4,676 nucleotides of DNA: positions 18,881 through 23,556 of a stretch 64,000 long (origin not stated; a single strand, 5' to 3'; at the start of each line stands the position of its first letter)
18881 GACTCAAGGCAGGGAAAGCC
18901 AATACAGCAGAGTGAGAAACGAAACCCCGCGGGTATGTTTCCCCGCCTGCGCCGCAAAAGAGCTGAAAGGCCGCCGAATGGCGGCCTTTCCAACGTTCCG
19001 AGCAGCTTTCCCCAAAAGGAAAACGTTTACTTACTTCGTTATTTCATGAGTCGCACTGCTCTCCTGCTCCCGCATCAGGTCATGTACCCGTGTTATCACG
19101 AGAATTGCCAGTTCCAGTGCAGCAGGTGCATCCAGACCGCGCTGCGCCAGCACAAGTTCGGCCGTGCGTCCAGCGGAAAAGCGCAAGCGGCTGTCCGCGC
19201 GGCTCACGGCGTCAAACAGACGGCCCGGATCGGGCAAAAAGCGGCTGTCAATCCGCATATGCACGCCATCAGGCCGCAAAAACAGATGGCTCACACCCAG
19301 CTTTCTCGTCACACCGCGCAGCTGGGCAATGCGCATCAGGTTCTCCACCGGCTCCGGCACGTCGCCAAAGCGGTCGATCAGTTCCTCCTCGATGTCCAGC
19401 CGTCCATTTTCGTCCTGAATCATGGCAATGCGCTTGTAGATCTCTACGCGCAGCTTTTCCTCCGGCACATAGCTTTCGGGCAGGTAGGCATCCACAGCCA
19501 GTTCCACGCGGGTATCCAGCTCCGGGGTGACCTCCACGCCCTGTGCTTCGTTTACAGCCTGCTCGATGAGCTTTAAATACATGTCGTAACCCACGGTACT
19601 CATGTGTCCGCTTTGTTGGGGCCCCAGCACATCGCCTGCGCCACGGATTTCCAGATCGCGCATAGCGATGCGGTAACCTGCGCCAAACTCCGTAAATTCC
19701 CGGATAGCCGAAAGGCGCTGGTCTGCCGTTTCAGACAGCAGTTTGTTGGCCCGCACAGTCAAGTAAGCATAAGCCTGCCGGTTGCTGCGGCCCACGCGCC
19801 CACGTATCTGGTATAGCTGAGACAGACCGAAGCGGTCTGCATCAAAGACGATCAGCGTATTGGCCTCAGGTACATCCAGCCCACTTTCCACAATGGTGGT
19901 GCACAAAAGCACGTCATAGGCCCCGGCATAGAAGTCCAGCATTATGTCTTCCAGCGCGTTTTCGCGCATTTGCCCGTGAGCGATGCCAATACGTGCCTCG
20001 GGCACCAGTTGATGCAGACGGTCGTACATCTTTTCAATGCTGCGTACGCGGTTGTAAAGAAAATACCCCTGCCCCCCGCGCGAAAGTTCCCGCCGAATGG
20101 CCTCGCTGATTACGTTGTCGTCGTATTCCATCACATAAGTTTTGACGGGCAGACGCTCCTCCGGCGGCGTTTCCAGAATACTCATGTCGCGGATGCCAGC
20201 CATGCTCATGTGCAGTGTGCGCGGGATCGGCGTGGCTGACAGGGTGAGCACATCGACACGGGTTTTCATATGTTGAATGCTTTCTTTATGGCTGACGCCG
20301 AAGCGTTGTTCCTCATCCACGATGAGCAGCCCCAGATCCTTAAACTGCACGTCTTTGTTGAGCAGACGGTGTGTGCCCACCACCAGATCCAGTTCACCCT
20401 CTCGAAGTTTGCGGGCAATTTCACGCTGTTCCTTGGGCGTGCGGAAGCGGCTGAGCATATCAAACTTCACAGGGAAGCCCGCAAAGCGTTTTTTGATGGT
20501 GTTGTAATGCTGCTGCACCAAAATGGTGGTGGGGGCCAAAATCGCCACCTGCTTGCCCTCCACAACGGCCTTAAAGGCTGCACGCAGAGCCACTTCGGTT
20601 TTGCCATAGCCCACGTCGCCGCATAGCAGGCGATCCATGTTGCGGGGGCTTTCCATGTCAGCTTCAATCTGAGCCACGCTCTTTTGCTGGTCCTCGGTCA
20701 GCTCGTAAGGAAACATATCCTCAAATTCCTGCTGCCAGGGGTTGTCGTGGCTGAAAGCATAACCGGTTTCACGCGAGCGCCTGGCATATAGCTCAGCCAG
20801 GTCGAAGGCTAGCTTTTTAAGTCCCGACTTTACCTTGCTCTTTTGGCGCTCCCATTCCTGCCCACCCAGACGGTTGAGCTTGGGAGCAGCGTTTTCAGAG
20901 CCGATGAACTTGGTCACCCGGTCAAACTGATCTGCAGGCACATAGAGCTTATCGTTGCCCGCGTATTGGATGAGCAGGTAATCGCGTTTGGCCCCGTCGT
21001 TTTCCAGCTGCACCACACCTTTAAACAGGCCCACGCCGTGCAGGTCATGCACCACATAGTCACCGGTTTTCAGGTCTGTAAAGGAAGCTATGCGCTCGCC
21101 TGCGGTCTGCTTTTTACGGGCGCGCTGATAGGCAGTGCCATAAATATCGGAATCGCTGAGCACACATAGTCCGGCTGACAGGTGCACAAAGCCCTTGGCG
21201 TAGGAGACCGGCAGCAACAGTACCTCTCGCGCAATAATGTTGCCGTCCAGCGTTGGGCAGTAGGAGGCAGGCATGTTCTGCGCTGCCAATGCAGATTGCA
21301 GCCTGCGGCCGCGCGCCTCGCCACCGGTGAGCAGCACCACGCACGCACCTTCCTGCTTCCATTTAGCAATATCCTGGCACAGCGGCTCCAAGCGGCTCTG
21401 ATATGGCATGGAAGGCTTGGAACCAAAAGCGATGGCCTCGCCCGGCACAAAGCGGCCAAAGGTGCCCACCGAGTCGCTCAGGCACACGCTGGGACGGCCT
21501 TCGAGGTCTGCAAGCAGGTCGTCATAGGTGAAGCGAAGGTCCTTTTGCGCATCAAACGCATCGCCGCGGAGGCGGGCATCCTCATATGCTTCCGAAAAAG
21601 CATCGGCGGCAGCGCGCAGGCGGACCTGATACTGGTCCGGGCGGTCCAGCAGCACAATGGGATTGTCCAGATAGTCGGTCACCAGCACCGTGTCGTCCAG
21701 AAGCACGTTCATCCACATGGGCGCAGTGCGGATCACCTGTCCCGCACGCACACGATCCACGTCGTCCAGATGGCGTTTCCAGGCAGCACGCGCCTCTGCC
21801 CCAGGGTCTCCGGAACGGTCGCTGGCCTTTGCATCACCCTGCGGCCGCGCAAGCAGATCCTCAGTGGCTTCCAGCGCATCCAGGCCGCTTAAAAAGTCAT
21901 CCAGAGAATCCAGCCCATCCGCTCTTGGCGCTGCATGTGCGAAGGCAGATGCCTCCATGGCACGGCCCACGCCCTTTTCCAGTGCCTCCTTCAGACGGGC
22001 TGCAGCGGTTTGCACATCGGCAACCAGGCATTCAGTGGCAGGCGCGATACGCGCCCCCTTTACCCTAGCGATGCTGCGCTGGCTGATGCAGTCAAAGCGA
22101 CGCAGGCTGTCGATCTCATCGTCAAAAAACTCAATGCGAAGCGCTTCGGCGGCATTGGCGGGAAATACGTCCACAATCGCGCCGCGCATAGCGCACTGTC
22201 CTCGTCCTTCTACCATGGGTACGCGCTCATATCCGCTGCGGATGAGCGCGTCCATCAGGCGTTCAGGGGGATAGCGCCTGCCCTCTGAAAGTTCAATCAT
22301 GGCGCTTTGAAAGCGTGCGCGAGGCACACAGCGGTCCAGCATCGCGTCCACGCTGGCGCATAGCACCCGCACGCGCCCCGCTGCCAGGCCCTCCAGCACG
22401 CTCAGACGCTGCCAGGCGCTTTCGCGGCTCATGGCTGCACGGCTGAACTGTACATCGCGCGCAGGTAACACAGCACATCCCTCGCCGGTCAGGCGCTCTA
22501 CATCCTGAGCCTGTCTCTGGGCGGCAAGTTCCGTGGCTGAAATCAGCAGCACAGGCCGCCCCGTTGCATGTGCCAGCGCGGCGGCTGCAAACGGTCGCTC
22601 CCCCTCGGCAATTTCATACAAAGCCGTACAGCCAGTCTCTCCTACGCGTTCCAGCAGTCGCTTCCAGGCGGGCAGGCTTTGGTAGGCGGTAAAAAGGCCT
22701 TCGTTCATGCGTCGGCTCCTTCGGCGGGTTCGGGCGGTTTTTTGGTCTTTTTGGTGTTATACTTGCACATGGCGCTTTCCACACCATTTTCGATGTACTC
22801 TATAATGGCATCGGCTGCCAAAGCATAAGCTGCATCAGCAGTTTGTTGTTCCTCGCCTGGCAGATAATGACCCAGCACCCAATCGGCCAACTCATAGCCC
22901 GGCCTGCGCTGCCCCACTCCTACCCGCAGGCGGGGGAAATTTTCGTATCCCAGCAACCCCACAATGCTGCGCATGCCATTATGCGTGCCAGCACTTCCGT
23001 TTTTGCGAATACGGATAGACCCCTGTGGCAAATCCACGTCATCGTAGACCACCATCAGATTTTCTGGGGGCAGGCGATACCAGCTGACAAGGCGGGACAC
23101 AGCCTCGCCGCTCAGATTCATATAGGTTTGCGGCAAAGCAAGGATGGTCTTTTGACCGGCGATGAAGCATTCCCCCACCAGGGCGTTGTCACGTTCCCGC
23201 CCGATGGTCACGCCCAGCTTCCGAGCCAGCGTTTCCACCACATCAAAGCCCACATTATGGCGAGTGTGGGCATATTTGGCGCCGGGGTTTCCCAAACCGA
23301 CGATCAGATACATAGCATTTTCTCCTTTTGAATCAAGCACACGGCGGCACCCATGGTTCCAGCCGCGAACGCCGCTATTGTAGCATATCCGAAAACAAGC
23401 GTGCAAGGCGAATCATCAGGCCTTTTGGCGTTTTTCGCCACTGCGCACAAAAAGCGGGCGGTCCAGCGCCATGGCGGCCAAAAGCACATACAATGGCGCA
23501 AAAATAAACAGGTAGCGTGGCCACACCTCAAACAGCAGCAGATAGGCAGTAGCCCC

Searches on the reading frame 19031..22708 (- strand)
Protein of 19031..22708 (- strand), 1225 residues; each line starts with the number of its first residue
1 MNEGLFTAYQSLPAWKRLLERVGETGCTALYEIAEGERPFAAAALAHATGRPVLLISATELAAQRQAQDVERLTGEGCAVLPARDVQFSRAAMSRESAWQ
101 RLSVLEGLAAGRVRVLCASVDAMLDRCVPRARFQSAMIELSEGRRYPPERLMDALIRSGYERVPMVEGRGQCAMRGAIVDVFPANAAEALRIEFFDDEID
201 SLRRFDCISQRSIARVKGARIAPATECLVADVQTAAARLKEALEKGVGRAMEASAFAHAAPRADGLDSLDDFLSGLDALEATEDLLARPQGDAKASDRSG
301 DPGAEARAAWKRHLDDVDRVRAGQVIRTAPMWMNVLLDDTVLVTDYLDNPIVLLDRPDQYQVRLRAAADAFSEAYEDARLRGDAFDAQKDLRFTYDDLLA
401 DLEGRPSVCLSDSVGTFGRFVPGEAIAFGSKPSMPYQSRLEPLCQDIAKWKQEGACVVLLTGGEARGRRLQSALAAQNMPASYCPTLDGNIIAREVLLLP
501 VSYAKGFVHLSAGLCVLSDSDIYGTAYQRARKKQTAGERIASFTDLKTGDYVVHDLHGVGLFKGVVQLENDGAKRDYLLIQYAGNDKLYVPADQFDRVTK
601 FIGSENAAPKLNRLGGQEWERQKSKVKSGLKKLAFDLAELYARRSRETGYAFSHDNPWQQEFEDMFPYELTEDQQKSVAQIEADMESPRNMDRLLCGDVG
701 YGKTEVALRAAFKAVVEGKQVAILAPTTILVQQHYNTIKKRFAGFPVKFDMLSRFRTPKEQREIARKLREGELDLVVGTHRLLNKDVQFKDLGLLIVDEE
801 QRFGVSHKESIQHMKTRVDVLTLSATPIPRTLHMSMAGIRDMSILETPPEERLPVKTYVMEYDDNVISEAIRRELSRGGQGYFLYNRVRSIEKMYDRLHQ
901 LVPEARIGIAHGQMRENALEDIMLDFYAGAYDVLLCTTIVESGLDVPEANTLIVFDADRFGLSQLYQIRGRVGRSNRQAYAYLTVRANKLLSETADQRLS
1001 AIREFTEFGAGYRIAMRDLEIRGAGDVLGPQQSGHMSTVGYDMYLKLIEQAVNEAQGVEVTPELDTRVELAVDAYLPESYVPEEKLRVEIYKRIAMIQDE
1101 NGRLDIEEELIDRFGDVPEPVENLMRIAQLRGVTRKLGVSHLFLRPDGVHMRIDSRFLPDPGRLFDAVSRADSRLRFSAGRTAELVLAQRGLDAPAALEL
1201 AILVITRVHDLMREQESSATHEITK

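Call 65: search_protein_families(library=pfam, proteins=[window:19031-22708:-], max_evalue=0.0001)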
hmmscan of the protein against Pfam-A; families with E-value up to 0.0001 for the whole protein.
window:19031-22708:- (1225 aa): 6 families
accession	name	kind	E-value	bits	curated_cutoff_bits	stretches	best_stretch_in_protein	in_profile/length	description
PF00270.35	DEAD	-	1.4e-25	90.4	26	1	671-832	1-164/167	DEAD/DEAH box helicase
PF17757.6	UvrB_inter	-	1.9e-25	89.2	22.9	1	138-226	1-90/91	UvrB interaction domain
PF03461.20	TRCF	-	4.8e-25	88.2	25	1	1070-1155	1-86/95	TRCF domain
PF00271.37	Helicase_C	-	4.9e-21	75.5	23.5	1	870-975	5-109/110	Helicase conserved C-terminal domain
PF02559.22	CarD_TRCF_RID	-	1e-19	70.8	23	1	546-602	1-57/57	CarD-like/TRCF RID domain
PF04851.21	ResIII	-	1.3e-08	35.3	22.5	1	668-827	2-162/164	Type III restriction enzyme, res subunit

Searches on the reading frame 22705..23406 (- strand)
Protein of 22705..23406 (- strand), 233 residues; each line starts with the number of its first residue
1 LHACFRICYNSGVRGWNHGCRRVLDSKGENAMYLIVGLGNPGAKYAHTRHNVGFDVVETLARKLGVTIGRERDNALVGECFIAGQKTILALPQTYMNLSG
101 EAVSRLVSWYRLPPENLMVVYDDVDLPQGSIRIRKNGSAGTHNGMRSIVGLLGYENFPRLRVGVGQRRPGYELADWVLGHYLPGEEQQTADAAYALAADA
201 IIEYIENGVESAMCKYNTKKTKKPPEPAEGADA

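Call 65: search_protein_families(library=pfam, proteins=[window:22705-23406:-], max_evalue=0.0001)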
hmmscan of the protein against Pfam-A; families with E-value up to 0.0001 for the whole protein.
window:22705-23406:- (233 aa): 1 family
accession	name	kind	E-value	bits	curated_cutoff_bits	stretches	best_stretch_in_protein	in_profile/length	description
PF01195.25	Pept_tRNA_hydro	-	2.5e-63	213.7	27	1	34-217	1-183/183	Peptidyl-tRNA hydrolase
